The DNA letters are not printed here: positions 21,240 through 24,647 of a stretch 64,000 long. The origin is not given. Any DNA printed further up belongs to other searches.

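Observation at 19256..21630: A 2-kb lower-GC islet in the RND gene 3' end with a target duplication, hicBA, and an HTH/PD-(D/E)xK-like nuclease ORF split by a single amber codon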

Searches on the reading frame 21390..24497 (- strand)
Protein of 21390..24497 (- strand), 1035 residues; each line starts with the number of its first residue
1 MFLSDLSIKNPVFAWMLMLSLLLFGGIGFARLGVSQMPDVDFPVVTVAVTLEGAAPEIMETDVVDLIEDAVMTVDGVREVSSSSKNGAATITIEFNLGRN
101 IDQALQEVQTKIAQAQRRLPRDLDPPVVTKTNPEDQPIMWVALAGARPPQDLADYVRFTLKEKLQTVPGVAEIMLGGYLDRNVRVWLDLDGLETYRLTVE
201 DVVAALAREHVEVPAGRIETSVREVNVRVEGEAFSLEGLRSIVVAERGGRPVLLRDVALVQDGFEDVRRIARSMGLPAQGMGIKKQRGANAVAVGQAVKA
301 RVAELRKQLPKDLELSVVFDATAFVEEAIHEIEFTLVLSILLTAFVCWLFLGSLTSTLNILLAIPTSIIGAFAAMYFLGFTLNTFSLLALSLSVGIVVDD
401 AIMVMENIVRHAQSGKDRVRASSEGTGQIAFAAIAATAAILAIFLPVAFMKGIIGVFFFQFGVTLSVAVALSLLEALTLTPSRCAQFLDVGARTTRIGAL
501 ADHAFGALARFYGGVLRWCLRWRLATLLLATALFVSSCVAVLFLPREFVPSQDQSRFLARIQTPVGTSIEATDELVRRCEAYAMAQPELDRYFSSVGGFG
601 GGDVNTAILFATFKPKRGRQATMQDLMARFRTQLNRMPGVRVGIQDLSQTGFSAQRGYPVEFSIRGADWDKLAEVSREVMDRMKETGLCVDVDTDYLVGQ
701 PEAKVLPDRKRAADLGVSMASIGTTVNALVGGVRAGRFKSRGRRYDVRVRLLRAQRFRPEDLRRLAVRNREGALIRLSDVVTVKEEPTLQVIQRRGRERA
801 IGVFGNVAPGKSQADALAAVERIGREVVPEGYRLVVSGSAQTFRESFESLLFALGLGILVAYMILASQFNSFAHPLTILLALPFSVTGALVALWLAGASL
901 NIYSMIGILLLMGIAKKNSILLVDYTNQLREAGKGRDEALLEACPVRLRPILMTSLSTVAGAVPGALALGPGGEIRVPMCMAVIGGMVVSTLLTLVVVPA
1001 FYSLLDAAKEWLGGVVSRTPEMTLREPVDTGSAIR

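Call 7: search_protein_families(library=pfam, max_evalue=0.1, proteins=[window:21390-24497:-])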
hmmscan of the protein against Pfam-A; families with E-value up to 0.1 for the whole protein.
window:21390-24497:- (1035 aa): 3 families
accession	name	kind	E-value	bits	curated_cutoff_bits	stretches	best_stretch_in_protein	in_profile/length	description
PF00873.25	ACR_tran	-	4.1e-288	958.8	28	1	4-1005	2-1020/1021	AcrB/AcrD/AcrF family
PF05402.18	PqqD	-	0.022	15.5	23.4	1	184-224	21-56/67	Coenzyme PQQ synthesis protein D (PqqD)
PF19803.4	DUF6286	-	0.026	15.4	35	1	58-121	35-97/108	Family of unknown function (DUF6286)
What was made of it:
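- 21390..24497 (-): RND (HAE1-type) efflux permease gene, intact, 1035 aa. Its last 22 sense codons plus TAG (21390-21457) are read from islet DNA. ACR_tran E=4e-288 over residues 4-1005 (call 7).
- Checked: The RND permease is 21390-24497 (-), 1035 aa, ACR_tran E=4e-288 (call 7).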

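Call 16: list_cluster_members(proteins=[window:21390-24497:-, window:21141-21353:+, window:20944-21141:+, window:18231-19007:-])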
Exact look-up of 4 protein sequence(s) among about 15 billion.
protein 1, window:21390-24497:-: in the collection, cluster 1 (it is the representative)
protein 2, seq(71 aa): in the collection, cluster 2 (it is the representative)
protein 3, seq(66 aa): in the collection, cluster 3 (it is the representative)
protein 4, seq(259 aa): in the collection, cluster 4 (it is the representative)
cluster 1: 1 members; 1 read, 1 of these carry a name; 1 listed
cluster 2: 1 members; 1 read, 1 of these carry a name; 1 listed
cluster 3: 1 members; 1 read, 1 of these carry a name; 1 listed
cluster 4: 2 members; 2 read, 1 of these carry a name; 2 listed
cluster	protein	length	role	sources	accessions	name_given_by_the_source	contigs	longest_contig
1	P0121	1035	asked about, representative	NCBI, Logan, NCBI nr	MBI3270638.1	MAG: efflux RND transporter permease subunit [Planctomycetes bacterium] | efflux RND transporter permease subunit [Planctomycetota bacterium]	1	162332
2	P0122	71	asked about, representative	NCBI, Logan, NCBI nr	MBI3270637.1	MAG: type II toxin-antitoxin system HicA family toxin [Planctomycetes bacterium] | type II toxin-antitoxin system HicA family toxin [Planctomycetota bacterium]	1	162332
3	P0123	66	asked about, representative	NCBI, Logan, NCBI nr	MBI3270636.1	MAG: type II toxin-antitoxin system HicB family antitoxin [Planctomycetes bacterium] | type II toxin-antitoxin system HicB family antitoxin [Planctomycetota bacterium]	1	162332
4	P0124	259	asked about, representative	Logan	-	-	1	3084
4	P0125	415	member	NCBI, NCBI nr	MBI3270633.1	MAG: metallophosphoesterase [Planctomycetes bacterium] | metallophosphoesterase [Planctomycetota bacterium]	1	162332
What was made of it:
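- Checked: The in-frame 'fusion' to the phosphoesterase exists as an open frame (18228-19475), and GenBank annotates it as a 415-aa protein (call 16).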

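Call 19: find_related_loci(query=P0121, collection=genome_contigs, flank=8000)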
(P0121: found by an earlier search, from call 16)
Query P0121 (1035 aa) in genome_contigs; peptide patterns used: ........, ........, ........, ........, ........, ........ (x = any residue, [..] = any of these).
599 stretches matched a pattern (row limit reached: there are more); 570 encode a relative of the query (tblastn E <= 1e-3); the best 80 are kept; 80 distinct loci.
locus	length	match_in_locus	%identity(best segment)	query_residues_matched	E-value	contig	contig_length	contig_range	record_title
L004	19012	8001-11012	63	3-1006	0e+0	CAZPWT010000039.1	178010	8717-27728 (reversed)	MAG TPA_asm: uncultured Planctomycetia bacterium isolate binchicken_co200_325 genome assembly, contig: k141_1725659, who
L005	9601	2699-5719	64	1-1006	0e+0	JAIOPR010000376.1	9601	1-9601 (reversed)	MAG: Planctomycetota bacterium isolate LakeFargette_0920_ALND_MAG_66_10 LacPavin_0920_ALND_scaffold_888209, whole genome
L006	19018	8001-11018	62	1-1006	0e+0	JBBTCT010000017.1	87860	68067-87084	MAG: Planctomycetota bacterium isolate H51-bin301_1 H51_bin301_1_000000000017, whole genome shotgun sequence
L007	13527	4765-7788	62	1-1009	0e+0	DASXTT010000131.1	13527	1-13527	MAG TPA_asm: Planctomycetota bacterium isolate SMAG_U4699 k141_222058, whole genome shotgun sequence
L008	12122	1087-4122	63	1-1012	0e+0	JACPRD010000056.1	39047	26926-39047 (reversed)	MAG: Planctomycetota bacterium isolate NC_groundwater_670_Ag_B-0.1um_68_49 B_1_S1_Biohub_coassembly_k141_1284623, whole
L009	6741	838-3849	63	3-1006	0e+0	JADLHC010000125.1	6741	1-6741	MAG: Planctomycetia bacterium isolate SJ466 c_000000745753, whole genome shotgun sequence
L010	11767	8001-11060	62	1-1012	0e+0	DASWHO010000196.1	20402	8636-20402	MAG TPA_asm: Acidobacteriota bacterium isolate SMAG_U2844 k141_2693140, whole genome shotgun sequence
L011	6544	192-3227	61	1-1012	0e+0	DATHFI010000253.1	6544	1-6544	MAG TPA_asm: Planctomycetota bacterium isolate SMAG_U12443 k141_327599, whole genome shotgun sequence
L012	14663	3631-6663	63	3-1006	0e+0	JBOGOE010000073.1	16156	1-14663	MAG: Candidatus Polarisedimenticolia bacterium isolate M3-S_metawrap_bin.116 k127_723689, whole genome shotgun sequence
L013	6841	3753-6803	59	1-1005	0e+0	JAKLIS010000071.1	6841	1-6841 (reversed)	MAG: Elusimicrobia bacterium isolate RA.bin92 RA.bin92_71, whole genome shotgun sequence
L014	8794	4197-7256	57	3-1026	0e+0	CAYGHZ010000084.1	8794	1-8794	MAG TPA_asm: uncultured Candidatus Marinamargulisbacteria bacterium isolate ERP113451_co3_195 genome assembly, contig: N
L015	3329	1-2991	60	18-1018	0e+0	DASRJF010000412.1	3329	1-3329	MAG TPA_asm: Planctomycetota bacterium isolate SMAG_U10129 k141_1641762, whole genome shotgun sequence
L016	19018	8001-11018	58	1-1006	0e+0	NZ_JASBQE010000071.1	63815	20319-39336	Polyangium sp. 15x6 NODE_71_length_63815_cov_16.298690, whole genome shotgun sequence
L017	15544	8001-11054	58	1-1018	0e+0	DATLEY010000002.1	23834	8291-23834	MAG TPA_asm: Thermoanaerobaculia bacterium isolate SMAG_U14388 k141_815, whole genome shotgun sequence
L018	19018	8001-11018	59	1-1006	0e+0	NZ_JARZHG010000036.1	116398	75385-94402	Polyangium sp. y55x31 NODE_36_length_116398_cov_18.058054, whole genome shotgun sequence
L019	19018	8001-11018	58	1-1006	0e+0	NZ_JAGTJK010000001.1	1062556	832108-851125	Polyangium jinanense strain SDU13 Scaffold1, whole genome shotgun sequence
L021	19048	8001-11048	57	1-1005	0e+0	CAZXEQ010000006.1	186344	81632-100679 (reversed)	MAG TPA_asm: uncultured bacterium isolate binchicken_co105_463 genome assembly, contig: NODE_75_length_186344_cov_10.859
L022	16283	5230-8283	59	1-1005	0e+0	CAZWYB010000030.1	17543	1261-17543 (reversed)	MAG TPA_asm: uncultured Pseudomonadota bacterium isolate SRP273308_co1_414 genome assembly, contig: NODE_3580_length_175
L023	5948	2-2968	59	18-1006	0e+0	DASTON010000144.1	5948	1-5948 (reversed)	MAG TPA_asm: Planctomycetota bacterium isolate SMAG_U2171 k141_1854685, whole genome shotgun sequence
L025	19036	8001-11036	63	1-1012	0e+0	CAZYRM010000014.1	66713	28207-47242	MAG TPA_asm: uncultured Planctomycetia bacterium isolate binchicken_co248_153 genome assembly, contig: NODE_296_length_6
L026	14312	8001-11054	58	1-1005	0e+0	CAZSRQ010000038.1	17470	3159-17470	MAG TPA_asm: uncultured Pseudomonadota bacterium isolate binchicken_co105_417 genome assembly, contig: NODE_4082_length_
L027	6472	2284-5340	57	1-1006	0e+0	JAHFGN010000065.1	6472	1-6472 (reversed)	MAG: Candidatus Omnitrophota bacterium isolate nzgw316 NODE_22129_length_6473_cov_4.144207, whole genome shotgun sequenc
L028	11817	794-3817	61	3-1005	0e+0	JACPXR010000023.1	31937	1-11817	MAG: Candidatus Omnitrophota bacterium isolate NC_groundwater_842_Pr1_B-0.1um_62_9 Montesol18_Bp1_scaffold_56161, whole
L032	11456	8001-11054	58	1-1005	0e+0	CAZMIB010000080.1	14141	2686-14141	MAG TPA_asm: uncultured Elusimicrobia sp. isolate binchicken_co185_179 genome assembly, contig: NODE_6475_length_14141_c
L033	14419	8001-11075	58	1-1005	0e+0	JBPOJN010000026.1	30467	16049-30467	MAG: Myxococcota bacterium isolate MAG_483 c_000000619019, whole genome shotgun sequence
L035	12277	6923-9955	58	1-1012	0e+0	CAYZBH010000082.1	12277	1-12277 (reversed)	MAG TPA_asm: uncultured Thermoanaerobaculia bacterium isolate binchicken_co118_267 genome assembly, contig: NODE_5876_le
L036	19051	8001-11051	57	1-1005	0e+0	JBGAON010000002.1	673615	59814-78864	MAG: Elusimicrobiota bacterium isolate MAG_MBR_H10.43 MBRH10-43_opera_contig_35, whole genome shotgun sequence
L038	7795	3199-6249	58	1-1005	0e+0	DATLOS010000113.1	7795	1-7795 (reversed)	MAG TPA_asm: Elusimicrobiota bacterium isolate SMAG_U13832 k141_4355332, whole genome shotgun sequence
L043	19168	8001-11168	57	1-1005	0e+0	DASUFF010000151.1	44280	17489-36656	MAG TPA_asm: bacterium isolate SMAG_U1372 k141_804890, whole genome shotgun sequence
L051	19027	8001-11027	59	3-1005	0e+0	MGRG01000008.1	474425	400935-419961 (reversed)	MAG: Deltaproteobacteria bacterium RIFCSPHIGHO2_01_FULL_43_49 rifcsphigho2_01_scaffold_37, whole genome shotgun sequence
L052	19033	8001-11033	59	1-1012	0e+0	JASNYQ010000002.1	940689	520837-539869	MAG: Thermoanaerobaculia bacterium isolate ACID-4 HKU-EGSB-ACID-4_2, whole genome shotgun sequence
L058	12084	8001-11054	56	1-1005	0e+0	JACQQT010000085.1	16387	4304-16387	MAG: Candidatus Omnitrophota bacterium isolate NC_groundwater_1340_Ag_S-0.2um_49_72 S_p2_S4_coassembly_k141_3489986, who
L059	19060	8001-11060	55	1-1005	0e+0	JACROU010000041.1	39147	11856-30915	MAG: Candidatus Omnitrophota bacterium isolate NC_groundwater_1969_Pr3_S-0.2um_47_3 scaffold_209920, whole genome shotgu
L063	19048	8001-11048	59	1-1005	0e+0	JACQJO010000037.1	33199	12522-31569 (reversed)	MAG: Elusimicrobia bacterium isolate NC_groundwater_1153_Ag_S-0.1um_52_252 S_p1_S3_coassembly_k141_982046, whole genome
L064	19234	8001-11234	56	1-1006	0e+0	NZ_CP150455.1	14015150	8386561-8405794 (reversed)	Sorangium sp. So ce131 chromosome, complete genome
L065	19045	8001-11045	57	3-1005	0e+0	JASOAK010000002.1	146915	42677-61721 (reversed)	MAG: bacterium isolate UBA10199-1 HKU-EGSB-UBA10199-1_2, whole genome shotgun sequence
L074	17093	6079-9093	57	1-1006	0e+0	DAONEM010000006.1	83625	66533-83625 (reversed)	MAG TPA_asm: Candidatus Aminicenantes bacterium isolate AMR_MDS_3869 NODE_181_length_83625_cov_28.182015, whole genome s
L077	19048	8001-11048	57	1-1005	0e+0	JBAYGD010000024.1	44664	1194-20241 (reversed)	MAG: Candidatus Omnitrophota bacterium isolate SO_2016_GW1_117 scaffold01586_OW334_2016, whole genome shotgun sequence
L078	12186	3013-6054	57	3-1005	0e+0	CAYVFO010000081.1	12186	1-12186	MAG TPA_asm: uncultured Elusimicrobia sp. isolate SRP124282_co12_75 genome assembly, contig: NODE_803_length_12186_cov_7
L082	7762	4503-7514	57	3-1006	0e+0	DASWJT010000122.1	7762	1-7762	MAG TPA_asm: Thermoanaerobaculia bacterium isolate SMAG_U2903 k141_991457, whole genome shotgun sequence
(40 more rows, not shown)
